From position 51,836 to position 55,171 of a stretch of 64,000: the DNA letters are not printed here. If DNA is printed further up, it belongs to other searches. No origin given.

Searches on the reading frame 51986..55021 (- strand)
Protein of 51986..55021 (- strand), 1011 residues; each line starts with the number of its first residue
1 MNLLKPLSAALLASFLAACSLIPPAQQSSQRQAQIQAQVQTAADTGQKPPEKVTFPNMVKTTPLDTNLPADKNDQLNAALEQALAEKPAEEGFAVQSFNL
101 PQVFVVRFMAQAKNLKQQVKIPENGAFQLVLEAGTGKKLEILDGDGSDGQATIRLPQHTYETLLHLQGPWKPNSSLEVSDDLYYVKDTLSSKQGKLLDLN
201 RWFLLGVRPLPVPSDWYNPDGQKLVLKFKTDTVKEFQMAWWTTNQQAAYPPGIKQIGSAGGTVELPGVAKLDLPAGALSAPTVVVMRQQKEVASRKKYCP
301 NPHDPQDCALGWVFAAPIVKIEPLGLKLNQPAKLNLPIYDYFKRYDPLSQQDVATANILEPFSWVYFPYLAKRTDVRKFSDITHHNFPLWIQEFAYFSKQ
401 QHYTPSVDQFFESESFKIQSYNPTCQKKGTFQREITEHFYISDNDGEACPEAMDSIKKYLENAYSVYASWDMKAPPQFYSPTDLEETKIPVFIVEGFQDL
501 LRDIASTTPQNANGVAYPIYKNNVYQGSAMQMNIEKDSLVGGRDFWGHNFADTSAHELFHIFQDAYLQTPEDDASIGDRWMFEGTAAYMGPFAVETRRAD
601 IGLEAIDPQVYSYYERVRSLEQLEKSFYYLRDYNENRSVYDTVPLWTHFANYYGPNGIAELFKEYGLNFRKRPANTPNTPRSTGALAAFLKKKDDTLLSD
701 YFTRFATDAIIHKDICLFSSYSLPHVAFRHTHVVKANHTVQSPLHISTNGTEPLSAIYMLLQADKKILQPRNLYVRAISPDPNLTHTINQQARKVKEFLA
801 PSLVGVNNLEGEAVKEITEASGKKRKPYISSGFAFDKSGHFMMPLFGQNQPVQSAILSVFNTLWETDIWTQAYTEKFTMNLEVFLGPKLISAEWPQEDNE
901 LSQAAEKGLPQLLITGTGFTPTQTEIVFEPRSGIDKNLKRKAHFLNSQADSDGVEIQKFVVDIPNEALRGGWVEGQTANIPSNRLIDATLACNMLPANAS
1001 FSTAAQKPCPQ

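Call 3: search_protein_families(library=pfam, proteins=[window:51986-55021:-], max_evalue=0.01)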
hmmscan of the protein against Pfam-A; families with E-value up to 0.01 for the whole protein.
window:51986-55021:- (1011 aa): 0 families

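Call 7: search_protein_families(library=ncbifam, proteins=[window:51986-55021:-], max_evalue=0.1)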
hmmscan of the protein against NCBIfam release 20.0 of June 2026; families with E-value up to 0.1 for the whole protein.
window:51986-55021:- (1011 aa): 1 family
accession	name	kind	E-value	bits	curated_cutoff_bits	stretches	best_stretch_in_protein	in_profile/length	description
NF045524.1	MXAN_6640_HExxH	subfamily_domain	1.8e-05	24.7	140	1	552-736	113-268/290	MXAN_6640 family putative metalloprotease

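Call 77: predict_structure(alignment_id=A6)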
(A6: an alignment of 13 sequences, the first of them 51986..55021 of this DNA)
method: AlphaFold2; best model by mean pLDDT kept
length: 1011 residues; sequences in the alignment: 13
mean_pLDDT: 60.0   pTM: 0.38
mean pLDDT of the five models: 60.0, 56.4, 53.7, 53.4, 50.6
residues with pLDDT >= 90: 47; 70-90: 343; 50-70: 221; < 50: 400
segments of 3 or more residues with pLDDT < 50: 1-57, 86-99, 193-195, 292-311, 341-349, 360-363, 365-386, 403-453, 468-548, 568-574, 604-637, 671-678, 710-729, 788-791, 810-832, 864-875, 902-906, 990-1011
pLDDT, mean of each block of 10 residues (from residue 1): 37 37 28 23 29 50 72 71 52 41 81 81 90 82 87 89 79 83 83 58 85 79 89 86 83 88 87 89 84 43 42 68 84 74 46 63 41 32 46 79 41 26 32 24 31 51 49 31 29 28 31 38 47 43 45 64 55 51 72 64 43 36 36 44 66 63 68 46 70 73 57 36 36 88 80 62 87 83 57 58 63 42 32 59 83 75 46 55 90 66 53 87 86 72 82 84 76 84 73 39 35 29
secondary structure, 60 per line:
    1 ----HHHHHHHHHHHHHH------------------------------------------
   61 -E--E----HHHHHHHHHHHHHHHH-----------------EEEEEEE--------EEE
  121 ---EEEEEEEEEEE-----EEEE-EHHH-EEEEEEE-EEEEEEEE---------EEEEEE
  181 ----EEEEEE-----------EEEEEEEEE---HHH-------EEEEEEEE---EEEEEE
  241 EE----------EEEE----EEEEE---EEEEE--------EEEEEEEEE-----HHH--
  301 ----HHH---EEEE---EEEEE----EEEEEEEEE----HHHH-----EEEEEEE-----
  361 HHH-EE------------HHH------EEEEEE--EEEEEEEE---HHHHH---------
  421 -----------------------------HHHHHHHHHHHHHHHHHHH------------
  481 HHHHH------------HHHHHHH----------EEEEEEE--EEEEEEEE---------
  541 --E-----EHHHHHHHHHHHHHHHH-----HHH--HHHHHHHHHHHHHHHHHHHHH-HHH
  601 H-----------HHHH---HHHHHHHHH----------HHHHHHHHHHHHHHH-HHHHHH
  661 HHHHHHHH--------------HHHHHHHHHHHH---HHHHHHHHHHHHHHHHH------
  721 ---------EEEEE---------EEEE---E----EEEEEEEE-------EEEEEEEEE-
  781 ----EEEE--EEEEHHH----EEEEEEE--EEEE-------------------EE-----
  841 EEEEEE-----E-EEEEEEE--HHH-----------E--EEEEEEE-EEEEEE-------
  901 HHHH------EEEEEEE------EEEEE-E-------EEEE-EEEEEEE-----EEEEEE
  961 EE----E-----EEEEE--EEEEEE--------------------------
elements in order (helices of 4 or more, strands of 3 or more residues): H5-18 H70-85 E103-109 E118-120 E124-134 E140-143 E150-156 E158-165 E175-180 E185-190 E202-210 E224-231 E235-242 E253-256 E261-265 E269-273 E282-290 E311-314 E318-322 E327-335 H340-343 E349-355 E388-393 E396-403 H407-411 H450-468 H481-485 H498-504 E515-521 E524-531 H550-565 H576-596 H598-601 H613-616 H620-628 H639-653 H655-668 H683-694 H698-714 E730-734 E744-747 E756-763 E771-779 E785-788 E791-794 E802-808 E811-814 E841-846 E854-860 E880-886 E888-893 H901-904 E911-917 E924-928 E938-941 E943-949 E955-962 E973-977 E980-985

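Call 79: fold_search(model_id=the predicted structure, library=pdb)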
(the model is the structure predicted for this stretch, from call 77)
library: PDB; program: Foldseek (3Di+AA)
matches with E <= 10: 1878; with E <= 0.001: 8
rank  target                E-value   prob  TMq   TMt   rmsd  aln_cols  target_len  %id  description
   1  3ud2_A                8.5e-06  1.00  0.13  0.35  14.5       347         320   12  Crystal structure of Selenomethionine ZU5A-ZU5B protein domains of human erythrocyte ankyrin (released 2012-02-22)
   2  3ud2_B                1.4e-05  1.00  0.13  0.33  14.6       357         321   11  Crystal structure of Selenomethionine ZU5A-ZU5B protein domains of human erythrocyte ankyrin (released 2012-02-22)
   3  3ud1_A                1.6e-05  1.00  0.13  0.34  14.6       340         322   11  Crystal structure of ZU5A-ZU5B domains of human erythrocyte ankyrin (released 2012-02-22)
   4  4d8o                  1.8e-05  1.00  0.12  0.22  14.6       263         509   14  Crystal Structure of the ankyrin-B ZU5-ZU5-UPA-DD tandem (released 2012-03-28)
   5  6m3q_E                5.4e-05  1.00  0.12  0.24  15.7       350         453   12  Crystal structure of AnkB/beta4-spectrin complex (released 2020-05-13)
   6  3kbu_C                1.4e-04  1.00  0.11  0.65   5.3       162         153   15  Crystal structure of the ankyrin binding domain of human erythroid beta spectrin (repeats 13-15) in complex with the s (released 2010-02-02)
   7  3f59_C                1.7e-04  1.00  0.12  0.67   5.5       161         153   13  Crystal structure of ZU5-ANK, the spectrin binding region of human erythroid ankyrin (released 2009-02-24)
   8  3f59_D                6.2e-04  1.00  0.12  0.66   5.1       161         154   14  Crystal structure of ZU5-ANK, the spectrin binding region of human erythroid ankyrin (released 2009-02-24)
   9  8gb5_B                1.1e-03  0.72  0.07  0.22  21.0       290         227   10  Crystal structure of SARS-CoV-2 receptor binding domain in complex with neutralizing antibody 25F9 (released 2023-05-24)
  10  4wuk_H                1.2e-03  0.72  0.07  0.22  18.2       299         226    9  Crystal structure of apo CH65 Fab (released 2015-02-25)
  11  9l1s_C                1.5e-03  0.66  0.07  0.22  20.1       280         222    9  Structure of the HER2 (S310F) - pertuzumab (T30S/D31A) complex (released 2025-01-01)
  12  6wf1_H                1.8e-03  0.57  0.07  0.20  18.6       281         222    9  Crystal Structure of Broadly Neutralizing Antibody 3I14 Bound to the Influenza A H10 Hemagglutinin (released 2020-11-25)
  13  8jiz_E                2.4e-03  0.75  0.07  0.25  19.2       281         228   10  Cryo-EM structure of GluN1-2A NMDAR in complex with human Fab5F6 in two fab bind conformation (released 2024-06-05)
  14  8tzy_A                2.5e-03  0.63  0.08  0.24  19.1       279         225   12  CryoEM structure of non-neutralizing bivalent antibody CBH-4B in complex with Hepatitis C virus envelope glycoprotein  (released 2024-09-04)
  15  6dlb_H                2.8e-03  0.60  0.07  0.22  17.8       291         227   10  Crystal Structure of an influenza A hemagglutinin antibody Fab CH65:1203d4 chimera (released 2019-06-05)
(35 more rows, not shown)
